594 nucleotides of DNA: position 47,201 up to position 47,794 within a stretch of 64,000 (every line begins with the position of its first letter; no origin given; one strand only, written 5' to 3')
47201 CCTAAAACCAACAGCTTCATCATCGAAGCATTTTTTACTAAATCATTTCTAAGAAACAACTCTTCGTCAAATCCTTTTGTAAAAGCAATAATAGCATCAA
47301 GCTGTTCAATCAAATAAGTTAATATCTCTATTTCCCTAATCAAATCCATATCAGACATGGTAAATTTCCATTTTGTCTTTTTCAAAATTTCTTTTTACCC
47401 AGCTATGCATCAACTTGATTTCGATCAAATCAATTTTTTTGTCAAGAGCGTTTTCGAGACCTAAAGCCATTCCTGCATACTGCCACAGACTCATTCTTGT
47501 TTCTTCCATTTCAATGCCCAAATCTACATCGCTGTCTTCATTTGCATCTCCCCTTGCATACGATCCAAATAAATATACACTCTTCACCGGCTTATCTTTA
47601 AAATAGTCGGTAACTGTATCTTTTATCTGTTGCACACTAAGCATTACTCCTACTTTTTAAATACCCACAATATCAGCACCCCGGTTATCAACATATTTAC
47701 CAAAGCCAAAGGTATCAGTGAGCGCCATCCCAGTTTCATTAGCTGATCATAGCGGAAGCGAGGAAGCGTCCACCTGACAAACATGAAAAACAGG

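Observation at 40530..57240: Complex I (nuoA-N) operon interrupted by five same-strand accessory cassettes, including three toxin-antitoxin pairs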

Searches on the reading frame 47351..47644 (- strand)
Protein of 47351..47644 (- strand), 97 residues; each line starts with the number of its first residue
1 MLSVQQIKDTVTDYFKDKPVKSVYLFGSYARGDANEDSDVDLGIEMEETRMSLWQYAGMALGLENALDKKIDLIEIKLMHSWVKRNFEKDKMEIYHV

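Call 4: search_protein_families(library=pfam, proteins=[window:47351-47644:-], max_evalue=0.01)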
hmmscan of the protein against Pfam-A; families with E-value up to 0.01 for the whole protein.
window:47351-47644:- (97 aa): 3 families
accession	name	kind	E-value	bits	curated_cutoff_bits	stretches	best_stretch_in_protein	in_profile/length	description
PF01909.29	NTP_transf_2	-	2.8e-16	60.1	21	1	8-93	5-91/93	Nucleotidyltransferase domain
PF18765.7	Polbeta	-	3.3e-14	53.2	26.9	1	11-95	3-88/93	Polymerase beta, Nucleotidyltransferase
PF22600.2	MTPAP-like_central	-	5.7e-05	23.7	27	1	3-62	25-71/139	Poly(A) RNA polymerase, mitochondrial-like, central palm domain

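Call 5: search_protein_families(library=ncbifam, proteins=[window:47351-47644:-], max_evalue=0.01)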
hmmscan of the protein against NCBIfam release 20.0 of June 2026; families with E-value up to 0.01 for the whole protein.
window:47351-47644:- (97 aa): 3 families
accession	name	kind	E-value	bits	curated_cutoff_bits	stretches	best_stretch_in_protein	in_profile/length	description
NF047752.1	MntA_antitoxin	equivalog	4.4e-15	55.5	60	1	17-85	4-71/106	type VII toxin-antitoxin system MntA family adenylyltransferase antitoxin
NF051895.1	anti_phage_HalB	equivalog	1.1e-05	25.2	190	1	24-42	3-21/211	anti-phage Hailong system nucleotidyltransferase HalB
NF012212.1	ANT_9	subfamily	0.00028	20.2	340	1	4-45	6-46/249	aminoglycoside nucleotidyltransferase ANT(9)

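Call 43: find_homologous_proteins(query=window:47351-47644:-, max_evalue=1e-8)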
Query window:47351-47644:- (97 aa): 312 proteins with E <= 1e-8 among 354 candidates; the best 120 are listed.
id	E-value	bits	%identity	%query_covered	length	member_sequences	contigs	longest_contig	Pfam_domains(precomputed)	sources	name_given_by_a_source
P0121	2.0e-57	209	100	100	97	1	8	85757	PF18765.8,PF01909.30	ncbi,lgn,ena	-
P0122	2.6e-49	183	88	99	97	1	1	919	PF18765.8,PF01909.30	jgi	jgi:predicted nucleotidyltransferase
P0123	2.5e-48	180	84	99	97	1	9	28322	PF18765.8,PF01909.30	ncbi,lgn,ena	-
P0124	2.0e-47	177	85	100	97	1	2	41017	PF18765.8,PF01909.30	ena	-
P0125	2.9e-47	177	84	100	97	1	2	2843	PF18765.8,PF01909.30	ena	-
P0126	3.2e-47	177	84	98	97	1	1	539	PF18765.8,PF01909.30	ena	-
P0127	5.8e-47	176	84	100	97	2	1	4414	PF18765.8,PF22600.3,PF01909.30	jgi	jgi:predicted nucleotidyltransferase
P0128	9.2e-47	175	80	100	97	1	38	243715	PF18765.8,PF01909.30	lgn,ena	-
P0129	1.1e-46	175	81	99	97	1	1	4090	PF18765.8,PF01909.30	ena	-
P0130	3.9e-46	173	81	99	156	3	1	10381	PF18765.8,PF01909.30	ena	-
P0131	6.5e-46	172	79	100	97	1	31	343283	PF18765.8,PF01909.30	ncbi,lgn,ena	-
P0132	6.8e-46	172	77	99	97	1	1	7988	PF18765.8,PF01909.30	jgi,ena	-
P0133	1.6e-45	171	78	100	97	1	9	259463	PF18765.8,PF01909.30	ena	-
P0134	3.3e-45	170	80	99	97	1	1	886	PF18765.8,PF01909.30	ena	-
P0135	9.3e-45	169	77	100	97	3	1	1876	PF18765.8,PF01909.30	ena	-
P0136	1.1e-44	168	78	100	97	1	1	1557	PF18765.8,PF01909.30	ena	-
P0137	1.3e-44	168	79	98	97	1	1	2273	PF18765.8,PF01909.30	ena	-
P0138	1.3e-44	168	77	100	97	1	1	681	PF18765.8,PF22600.3,PF01909.30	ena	-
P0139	2.6e-44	167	78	99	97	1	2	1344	PF18765.8,PF22600.3,PF01909.30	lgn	-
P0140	7.5e-44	166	77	100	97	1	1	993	PF18765.8,PF22600.3,PF01909.30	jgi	jgi:uncharacterized protein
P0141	4.4e-43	163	75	99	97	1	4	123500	PF18765.8,PF22600.3,PF01909.30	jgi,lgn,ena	-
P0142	4.5e-43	163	75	99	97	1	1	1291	PF18765.8,PF22600.3,PF01909.30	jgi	jgi:predicted nucleotidyltransferase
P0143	6.0e-43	163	74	98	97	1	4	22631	PF18765.8,PF01909.30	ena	-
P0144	8.4e-43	162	78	99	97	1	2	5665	PF18765.8,PF22600.3,PF01909.30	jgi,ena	jgi:predicted nucleotidyltransferase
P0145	9.0e-43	162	74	98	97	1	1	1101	PF18765.8,PF01909.30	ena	-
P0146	1.0e-42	162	75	99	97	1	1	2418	PF18765.8,PF22600.3,PF01909.30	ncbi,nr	ncbi:MAG: nucleotidyltransferase domain-containing protein [Bacteroidetes bacterium]|nr:nucleotidylt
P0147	1.3e-42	162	75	99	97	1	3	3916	PF18765.8,PF01909.30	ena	-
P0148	1.4e-42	162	74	100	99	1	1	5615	PF18765.8,PF01909.30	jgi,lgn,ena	-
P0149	1.6e-42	161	74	100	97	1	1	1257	PF18765.8,PF22600.3,PF01909.30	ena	-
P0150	2.4e-42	161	78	99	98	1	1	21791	PF18765.8,PF01909.30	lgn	-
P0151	4.7e-42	160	74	99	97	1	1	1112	PF18765.8,PF01909.30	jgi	-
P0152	6.8e-42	159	74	99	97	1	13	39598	PF18765.8,PF01909.30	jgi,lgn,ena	jgi:predicted nucleotidyltransferase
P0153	8.0e-42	159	73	99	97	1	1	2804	PF18765.8,PF01909.30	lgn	-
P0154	9.0e-42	159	73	99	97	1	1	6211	PF18765.8,PF01909.30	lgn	-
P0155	3.3e-41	157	73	100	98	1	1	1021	PF18765.8,PF01909.30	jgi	jgi:uncharacterized protein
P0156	4.0e-41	157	74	98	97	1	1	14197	PF18765.8,PF22600.3,PF01909.30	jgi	jgi:uncharacterized protein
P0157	7.1e-41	156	72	98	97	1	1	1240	PF18765.8,PF01909.30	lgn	-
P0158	7.6e-41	156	73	99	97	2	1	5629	PF18765.8,PF22600.3,PF01909.30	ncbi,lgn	-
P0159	1.1e-40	156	72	98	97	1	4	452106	PF18765.8,PF01909.30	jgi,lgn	-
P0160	3.8e-40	154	74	98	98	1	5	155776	PF18765.8,PF01909.30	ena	-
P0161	3.8e-40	154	69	100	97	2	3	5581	PF18765.8,PF01909.30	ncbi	-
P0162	3.2e-39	151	71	98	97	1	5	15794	PF18765.8,PF01909.30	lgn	-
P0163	3.9e-39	151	79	90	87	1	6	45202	PF18765.8,PF01909.30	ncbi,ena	-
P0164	1.3e-38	149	67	99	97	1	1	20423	PF18765.8,PF22600.3,PF01909.30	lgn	-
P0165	4.8e-38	147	69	98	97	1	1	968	PF18765.8,PF22600.3,PF01909.30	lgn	-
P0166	5.1e-38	147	71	99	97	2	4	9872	PF18765.8,PF22600.3,PF01909.30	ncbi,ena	-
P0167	5.6e-37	144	66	98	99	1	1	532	PF18765.8,PF01909.30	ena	-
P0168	8.7e-36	140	66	98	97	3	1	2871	PF18765.8,PF22600.3,PF01909.30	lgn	-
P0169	1.4e-35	139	62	98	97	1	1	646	PF18765.8,PF01909.30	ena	-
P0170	2.6e-35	138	66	98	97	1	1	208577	PF18765.8,PF22600.3,PF01909.30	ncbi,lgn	ncbi:MAG: nucleotidyltransferase domain-containing protein [Bacteroidota bacterium]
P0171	3.5e-35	138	63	99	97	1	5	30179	PF18765.8,PF01909.30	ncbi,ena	-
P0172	6.1e-31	124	71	79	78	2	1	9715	PF18765.8,PF01909.30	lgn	-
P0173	4.2e-29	119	59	97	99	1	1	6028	PF18765.8,PF22600.3,PF01909.30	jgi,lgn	-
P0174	4.1e-28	115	59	97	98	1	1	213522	PF18765.8,PF22600.3,PF01909.30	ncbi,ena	-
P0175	1.5e-26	110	75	74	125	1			PF18765.8,PF22600.3,PF01909.30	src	-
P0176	7.6e-26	108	58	98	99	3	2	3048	PF18765.8,PF01909.30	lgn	-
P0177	1.4e-25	107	56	98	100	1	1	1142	PF18765.8,PF22600.3,PF01909.30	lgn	-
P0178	1.8e-25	107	58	99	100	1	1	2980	PF18765.8,PF01909.30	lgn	-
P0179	2.5e-25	106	58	98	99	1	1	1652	PF18765.8,PF22600.3,PF01909.30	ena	-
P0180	2.9e-25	106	54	99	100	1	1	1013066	PF18765.8,PF22600.3,PF01909.30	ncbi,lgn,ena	-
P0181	3.6e-25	106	56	98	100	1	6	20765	PF18765.8,PF01909.30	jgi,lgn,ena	jgi:predicted nucleotidyltransferase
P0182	3.7e-25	106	57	98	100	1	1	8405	PF18765.8,PF01909.30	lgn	-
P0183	5.8e-25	105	55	99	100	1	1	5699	PF18765.8,PF22600.3,PF01909.30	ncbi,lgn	-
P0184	7.8e-25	105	55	98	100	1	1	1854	PF18765.8,PF01909.30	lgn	-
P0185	1.7e-24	104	57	100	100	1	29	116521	PF18765.8,PF01909.30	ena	-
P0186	1.8e-24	104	56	98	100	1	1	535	PF18765.8,PF22600.3,PF01909.30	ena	-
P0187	2.4e-24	103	56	98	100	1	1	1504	PF18765.8,PF22600.3,PF01909.30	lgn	-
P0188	2.6e-24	103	57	98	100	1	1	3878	PF18765.8,PF22600.3,PF01909.30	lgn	-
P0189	3.5e-24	103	55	98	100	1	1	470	PF18765.8,PF22600.3,PF01909.30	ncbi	-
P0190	3.6e-24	103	57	100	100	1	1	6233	PF18765.8,PF22600.3,PF01909.30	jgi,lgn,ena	-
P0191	5.1e-24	102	56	98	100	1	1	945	PF18765.8,PF01909.30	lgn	-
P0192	5.2e-24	102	55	98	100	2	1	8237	PF18765.8,PF22600.3,PF01909.30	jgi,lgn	jgi:predicted nucleotidyltransferase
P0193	5.5e-24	102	53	99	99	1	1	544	PF18765.8,PF22600.3,PF01909.30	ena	-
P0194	5.6e-24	102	55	98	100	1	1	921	PF18765.8,PF01909.30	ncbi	-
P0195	7.5e-24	102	54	98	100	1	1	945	PF18765.8,PF22600.3,PF01909.30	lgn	-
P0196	8.4e-24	102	55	98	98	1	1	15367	PF18765.8,PF01909.30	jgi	jgi:uncharacterized protein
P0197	9.6e-24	101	54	98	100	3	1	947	PF18765.8,PF01909.30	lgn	-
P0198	1.2e-23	101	53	98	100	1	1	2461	PF18765.8,PF22600.3,PF01909.30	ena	-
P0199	1.3e-23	101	57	98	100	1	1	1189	PF18765.8,PF22600.3,PF01909.30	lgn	-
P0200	1.3e-23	101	56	98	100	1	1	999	PF18765.8,PF01909.30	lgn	-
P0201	2.0e-23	100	56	98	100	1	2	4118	PF18765.8,PF22600.3,PF01909.30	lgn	-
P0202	2.0e-23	100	52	98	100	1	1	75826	PF18765.8,PF22600.3,PF01909.30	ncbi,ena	-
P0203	3.0e-23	100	53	98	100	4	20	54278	PF18765.8,PF22600.3,PF01909.30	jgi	jgi:predicted nucleotidyltransferase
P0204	3.4e-23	100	54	100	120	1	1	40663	PF18765.8,PF22600.3,PF01909.30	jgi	jgi:predicted nucleotidyltransferase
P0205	4.0e-23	99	51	98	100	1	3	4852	PF18765.8,PF22600.3,PF01909.30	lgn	-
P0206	4.1e-23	99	54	98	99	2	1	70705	PF18765.8,PF01909.30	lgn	-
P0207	4.3e-23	99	54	98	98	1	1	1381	PF18765.8,PF01909.30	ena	-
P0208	4.3e-23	99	54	98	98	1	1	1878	PF18765.8,PF01909.30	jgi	-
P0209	5.0e-23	99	57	95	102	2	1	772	PF18765.8,PF01909.30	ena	-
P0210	5.2e-23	99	52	98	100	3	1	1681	PF18765.8,PF22600.3,PF01909.30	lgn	-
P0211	6.0e-23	99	54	98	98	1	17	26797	PF18765.8,PF01909.30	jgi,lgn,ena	-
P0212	6.0e-23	99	54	98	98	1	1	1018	PF18765.8,PF01909.30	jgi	jgi:predicted nucleotidyltransferase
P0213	6.1e-23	99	53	98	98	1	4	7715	PF18765.8,PF22600.3,PF01909.30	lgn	-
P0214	7.1e-23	99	54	98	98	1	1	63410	PF18765.8,PF01909.30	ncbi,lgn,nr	ncbi:MAG: putative nucleotidyltransferase [Flavipsychrobacter sp.]|nr:putative nucleotidyltransferas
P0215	7.2e-23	99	56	98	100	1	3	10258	PF18765.8,PF22600.3,PF01909.30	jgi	jgi:uncharacterized protein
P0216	8.5e-23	98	54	98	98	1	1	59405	PF18765.8,PF01909.30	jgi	-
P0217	9.4e-23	98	68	73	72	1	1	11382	PF18765.8,PF22600.3,PF01909.30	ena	-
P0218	1.0e-22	98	53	98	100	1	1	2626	PF18765.8,PF01909.30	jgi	jgi:predicted nucleotidyltransferase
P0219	1.0e-22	98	52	98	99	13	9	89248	PF18765.8,PF22600.3,PF01909.30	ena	-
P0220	1.1e-22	98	54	98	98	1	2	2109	PF18765.8,PF22600.3,PF01909.30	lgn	-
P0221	1.1e-22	98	51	99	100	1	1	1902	PF18765.8,PF01909.30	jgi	jgi:predicted nucleotidyltransferase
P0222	1.2e-22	98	55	98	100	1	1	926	PF18765.8,PF22600.3,PF01909.30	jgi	jgi:uncharacterized protein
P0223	1.3e-22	98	55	98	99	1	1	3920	PF18765.8,PF22600.3,PF01909.30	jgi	jgi:uncharacterized protein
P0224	1.3e-22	98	49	98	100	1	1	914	PF18765.8,PF01909.30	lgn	-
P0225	1.4e-22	98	52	98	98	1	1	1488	PF18765.8,PF22600.3,PF01909.30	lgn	-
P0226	1.4e-22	98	54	98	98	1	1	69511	PF18765.8,PF01909.30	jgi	jgi:predicted nucleotidyltransferase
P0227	1.6e-22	98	54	98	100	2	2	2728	PF18765.8,PF22600.3,PF01909.30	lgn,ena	-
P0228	1.6e-22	97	52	98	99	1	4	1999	PF18765.8,PF22600.3,PF01909.30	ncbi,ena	-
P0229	1.6e-22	97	55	98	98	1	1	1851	PF18765.8,PF01909.30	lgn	-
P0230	1.7e-22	97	52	98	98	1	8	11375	PF18765.8,PF01909.30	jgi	jgi:predicted nucleotidyltransferase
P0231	1.7e-22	97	54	100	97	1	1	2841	PF18765.8,PF22600.3,PF01909.30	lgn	-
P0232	1.8e-22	97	52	98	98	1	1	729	PF18765.8,PF01909.30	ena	-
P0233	1.8e-22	97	54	98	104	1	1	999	PF18765.8,PF22600.3,PF01909.30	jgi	-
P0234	2.0e-22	97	51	98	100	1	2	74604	PF18765.8,PF01909.30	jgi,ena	-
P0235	2.0e-22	97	54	98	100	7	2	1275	PF18765.8,PF22600.3,PF01909.30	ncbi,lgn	-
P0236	2.1e-22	97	54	98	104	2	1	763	PF18765.8,PF22600.3,PF01909.30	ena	-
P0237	2.1e-22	97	52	98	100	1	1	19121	PF18765.8,PF22600.3,PF01909.30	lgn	-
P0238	2.2e-22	97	54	99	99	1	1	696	PF18765.8,PF01909.30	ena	-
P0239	2.3e-22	97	53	98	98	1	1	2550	PF18765.8,PF22600.3,PF01909.30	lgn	-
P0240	2.5e-22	97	53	98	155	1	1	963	PF18765.8,PF01909.30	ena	-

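Call 44: find_encoding_contigs(protein=P0121, flank=2500, max_places=2)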
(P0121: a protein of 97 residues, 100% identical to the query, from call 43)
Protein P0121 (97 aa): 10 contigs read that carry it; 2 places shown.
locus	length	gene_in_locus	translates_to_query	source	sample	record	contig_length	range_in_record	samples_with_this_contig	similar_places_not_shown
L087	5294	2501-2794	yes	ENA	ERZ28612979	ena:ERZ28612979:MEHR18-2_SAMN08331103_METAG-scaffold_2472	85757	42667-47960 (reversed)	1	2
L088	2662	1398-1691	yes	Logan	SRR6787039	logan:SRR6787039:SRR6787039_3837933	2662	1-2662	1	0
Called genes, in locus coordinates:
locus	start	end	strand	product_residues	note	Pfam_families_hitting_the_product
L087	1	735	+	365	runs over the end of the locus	PF00111:Fer2, PF13510:Fer2_4, PF10588:NADH-G_4Fe-4S_3, PF22117:Fer4_Nqo3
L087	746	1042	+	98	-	PF01909:NTP_transf_2, PF18765:Polbeta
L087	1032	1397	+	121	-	PF01934:HepT-like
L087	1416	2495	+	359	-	PF00146:NADHdh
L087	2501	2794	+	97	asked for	PF01909:NTP_transf_2, PF18765:Polbeta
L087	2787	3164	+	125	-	PF01934:HepT-like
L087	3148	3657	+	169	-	PF13534:Fer4_17 (faint), PF13237:Fer4_10, PF00037:Fer4 (weak), PF12838:Fer4_7, PF13183:Fer4_8 (weak), PF13187:Fer4_9, PF13484:Fer4_16, PF00037:Fer4, +4 more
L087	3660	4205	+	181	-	PF00499:Oxidored_q3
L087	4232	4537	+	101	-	PF00420:Oxidored_q2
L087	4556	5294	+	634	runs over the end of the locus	PF00662:Proton_antipo_N, PF00361:Proton_antipo_M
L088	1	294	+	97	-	?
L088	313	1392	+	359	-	PF00146:NADHdh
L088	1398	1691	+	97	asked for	PF01909:NTP_transf_2, PF18765:Polbeta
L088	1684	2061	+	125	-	PF01934:HepT-like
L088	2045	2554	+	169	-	PF13534:Fer4_17 (faint), PF13237:Fer4_10, PF00037:Fer4 (weak), PF12838:Fer4_7, PF13183:Fer4_8 (weak), PF13187:Fer4_9, PF13484:Fer4_16, PF00037:Fer4, +4 more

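Call 45: find_encoding_contigs(protein=P0170, flank=3000, max_places=2)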
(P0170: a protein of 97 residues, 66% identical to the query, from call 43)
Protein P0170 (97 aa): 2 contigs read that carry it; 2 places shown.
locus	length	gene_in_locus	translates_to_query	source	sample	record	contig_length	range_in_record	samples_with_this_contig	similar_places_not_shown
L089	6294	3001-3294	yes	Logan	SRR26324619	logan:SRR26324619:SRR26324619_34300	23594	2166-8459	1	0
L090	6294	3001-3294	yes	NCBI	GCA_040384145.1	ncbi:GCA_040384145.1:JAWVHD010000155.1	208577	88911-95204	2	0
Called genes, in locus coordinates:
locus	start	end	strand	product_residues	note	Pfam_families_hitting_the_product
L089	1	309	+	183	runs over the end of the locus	-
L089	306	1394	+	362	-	PF00111:Fer2 (weak), PF13510:Fer2_4, PF10588:NADH-G_4Fe-4S_3, PF22117:Fer4_Nqo3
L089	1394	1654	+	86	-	PF07927:HicA_toxin (weak)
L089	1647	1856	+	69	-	PF21748:UPF0150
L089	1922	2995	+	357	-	PF00146:NADHdh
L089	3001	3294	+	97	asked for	PF01909:NTP_transf_2, PF22600:MTPAP-like_central (weak), PF18765:Polbeta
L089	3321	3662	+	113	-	PF01934:HepT-like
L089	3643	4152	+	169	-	PF25160:LdpA_Fe-S-bd (faint), PF00037:Fer4 (weak), PF13237:Fer4_10, PF12838:Fer4_7, PF13183:Fer4_8 (weak), PF13187:Fer4_9, PF13484:Fer4_16, PF00037:Fer4, +4 more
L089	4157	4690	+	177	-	PF00499:Oxidored_q3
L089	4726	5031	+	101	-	PF00420:Oxidored_q2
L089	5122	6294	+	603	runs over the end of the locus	PF00662:Proton_antipo_N, PF00361:Proton_antipo_M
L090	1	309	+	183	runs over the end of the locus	-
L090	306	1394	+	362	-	PF00111:Fer2 (weak), PF13510:Fer2_4, PF10588:NADH-G_4Fe-4S_3, PF22117:Fer4_Nqo3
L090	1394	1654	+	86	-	PF07927:HicA_toxin (weak)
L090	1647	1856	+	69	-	PF21748:UPF0150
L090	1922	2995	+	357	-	PF00146:NADHdh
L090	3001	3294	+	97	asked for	PF01909:NTP_transf_2, PF22600:MTPAP-like_central (weak), PF18765:Polbeta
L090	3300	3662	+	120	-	PF01934:HepT-like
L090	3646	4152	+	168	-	PF25160:LdpA_Fe-S-bd (faint), PF00037:Fer4 (weak), PF13237:Fer4_10, PF12838:Fer4_7, PF13183:Fer4_8 (weak), PF13187:Fer4_9, PF13484:Fer4_16, PF00037:Fer4, +4 more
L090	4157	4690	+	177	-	PF00499:Oxidored_q3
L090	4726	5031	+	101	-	PF00420:Oxidored_q2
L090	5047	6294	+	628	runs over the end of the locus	PF00662:Proton_antipo_N, PF00361:Proton_antipo_M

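Call 46: find_encoding_contigs(protein=P0180, flank=3000, max_places=2)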
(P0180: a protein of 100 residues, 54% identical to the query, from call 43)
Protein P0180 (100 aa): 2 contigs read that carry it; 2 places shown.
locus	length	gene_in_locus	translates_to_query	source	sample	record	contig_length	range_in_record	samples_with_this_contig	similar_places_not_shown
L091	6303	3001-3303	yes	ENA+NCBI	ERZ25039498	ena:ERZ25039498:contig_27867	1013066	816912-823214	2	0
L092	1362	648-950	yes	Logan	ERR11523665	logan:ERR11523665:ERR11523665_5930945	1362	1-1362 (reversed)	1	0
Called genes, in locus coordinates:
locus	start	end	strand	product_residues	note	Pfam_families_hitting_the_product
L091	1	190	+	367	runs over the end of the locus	PF02463:SMC_N (weak), PF13175:AAA_15, PF13304:AAA_21 (weak), PF13175:AAA_15 (weak)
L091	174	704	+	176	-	-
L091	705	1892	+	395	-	PF00111:Fer2 (weak), PF13510:Fer2_4, PF10588:NADH-G_4Fe-4S_3, PF22117:Fer4_Nqo3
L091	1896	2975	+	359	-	PF00146:NADHdh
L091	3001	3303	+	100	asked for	PF22600:MTPAP-like_central (weak), PF01909:NTP_transf_2, PF18765:Polbeta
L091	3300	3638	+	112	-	PF01934:HepT-like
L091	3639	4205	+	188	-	PF13534:Fer4_17 (faint), PF00037:Fer4 (weak), PF13183:Fer4_8 (weak), PF13237:Fer4_10, PF12838:Fer4_7, PF13187:Fer4_9, PF13484:Fer4_16, PF00037:Fer4, +6 more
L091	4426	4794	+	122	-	PF00499:Oxidored_q3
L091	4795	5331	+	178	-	-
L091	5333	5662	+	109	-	PF00420:Oxidored_q2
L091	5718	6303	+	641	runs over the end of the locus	PF00662:Proton_antipo_N, PF00361:Proton_antipo_M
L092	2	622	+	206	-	?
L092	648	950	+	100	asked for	PF22600:MTPAP-like_central (weak), PF01909:NTP_transf_2, PF18765:Polbeta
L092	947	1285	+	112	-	PF01934:HepT-like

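Call 47: find_encoding_contigs(protein=P0185, flank=3000, max_places=2)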
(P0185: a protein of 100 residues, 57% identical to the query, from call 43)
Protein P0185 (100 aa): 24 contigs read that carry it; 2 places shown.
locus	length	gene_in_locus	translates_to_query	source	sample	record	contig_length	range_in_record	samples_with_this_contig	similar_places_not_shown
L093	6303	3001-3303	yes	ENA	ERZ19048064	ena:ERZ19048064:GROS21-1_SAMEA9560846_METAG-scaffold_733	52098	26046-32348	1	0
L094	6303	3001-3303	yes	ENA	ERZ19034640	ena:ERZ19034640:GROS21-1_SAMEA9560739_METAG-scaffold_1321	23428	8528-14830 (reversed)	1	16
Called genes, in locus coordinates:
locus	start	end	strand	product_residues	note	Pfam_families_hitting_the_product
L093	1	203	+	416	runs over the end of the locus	PF01512:Complex1_51K, PF22461:SLBB_2 (faint), PF10589:NADH_4Fe-4S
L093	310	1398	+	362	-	PF00111:Fer2 (weak), PF13510:Fer2_4, PF10588:NADH-G_4Fe-4S_3, PF22117:Fer4_Nqo3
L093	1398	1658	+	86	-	-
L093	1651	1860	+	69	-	PF21748:UPF0150, PF15919:HicB_lk_antitox (weak)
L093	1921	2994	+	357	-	-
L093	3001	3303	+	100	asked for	PF01909:NTP_transf_2, PF18765:Polbeta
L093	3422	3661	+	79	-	PF01934:HepT-like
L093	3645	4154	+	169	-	PF13534:Fer4_17 (faint), PF13237:Fer4_10, PF00037:Fer4 (weak), PF12838:Fer4_7, PF13183:Fer4_8 (weak), PF13187:Fer4_9, PF13484:Fer4_16, PF00037:Fer4, +4 more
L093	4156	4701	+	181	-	PF00499:Oxidored_q3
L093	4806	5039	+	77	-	PF00420:Oxidored_q2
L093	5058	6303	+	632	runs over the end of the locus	PF00662:Proton_antipo_N, PF00361:Proton_antipo_M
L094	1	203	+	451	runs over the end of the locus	PF01512:Complex1_51K, PF22461:SLBB_2 (faint), PF10589:NADH_4Fe-4S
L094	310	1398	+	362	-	PF00111:Fer2 (weak), PF13510:Fer2_4, PF10588:NADH-G_4Fe-4S_3, PF22117:Fer4_Nqo3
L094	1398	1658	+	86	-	-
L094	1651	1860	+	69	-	PF21748:UPF0150, PF15919:HicB_lk_antitox (weak)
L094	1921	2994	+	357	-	PF00146:NADHdh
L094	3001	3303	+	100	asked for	PF01909:NTP_transf_2, PF18765:Polbeta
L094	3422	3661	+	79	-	PF01934:HepT-like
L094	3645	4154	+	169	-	PF13534:Fer4_17 (faint), PF13237:Fer4_10, PF00037:Fer4 (weak), PF12838:Fer4_7, PF13183:Fer4_8 (weak), PF13187:Fer4_9, PF13484:Fer4_16, PF00037:Fer4, +4 more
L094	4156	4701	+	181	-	PF00499:Oxidored_q3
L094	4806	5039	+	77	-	PF00420:Oxidored_q2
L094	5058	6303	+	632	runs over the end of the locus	PF00662:Proton_antipo_N, PF00361:Proton_antipo_M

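Call 57: search_protein_families(library=padloc, proteins=[window:47351-47644:-], max_evalue=0.001)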
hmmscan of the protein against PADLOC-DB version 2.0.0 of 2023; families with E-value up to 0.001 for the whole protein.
window:47351-47644:- (97 aa): 8 families
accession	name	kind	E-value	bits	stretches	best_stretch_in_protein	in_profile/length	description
PDLC04904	PDC-S09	-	1.7e-20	71.2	1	4-94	9-98/104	-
PDLC04906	PDC-S09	-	1.8e-17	61.5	1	8-90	12-94/98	-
PDLC04902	PDC-S09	-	4.2e-17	60.2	1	5-93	6-94/97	-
PDLC04905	PDC-S09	-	3.2e-13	47.9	1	5-96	6-100/101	-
PDLC04903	PDC-S09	-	2.4e-11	41.9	1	4-59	11-64/108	-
PDLC04907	PDC-S09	-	1.8e-08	32.5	1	14-55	21-62/114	-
PDLC00769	Cyclase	-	0.00021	18.8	1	3-49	27-77/261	oligonucleotide-cyclase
PDLC04368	PDC-M05A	-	0.00026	18.9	1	19-71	106-156/201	-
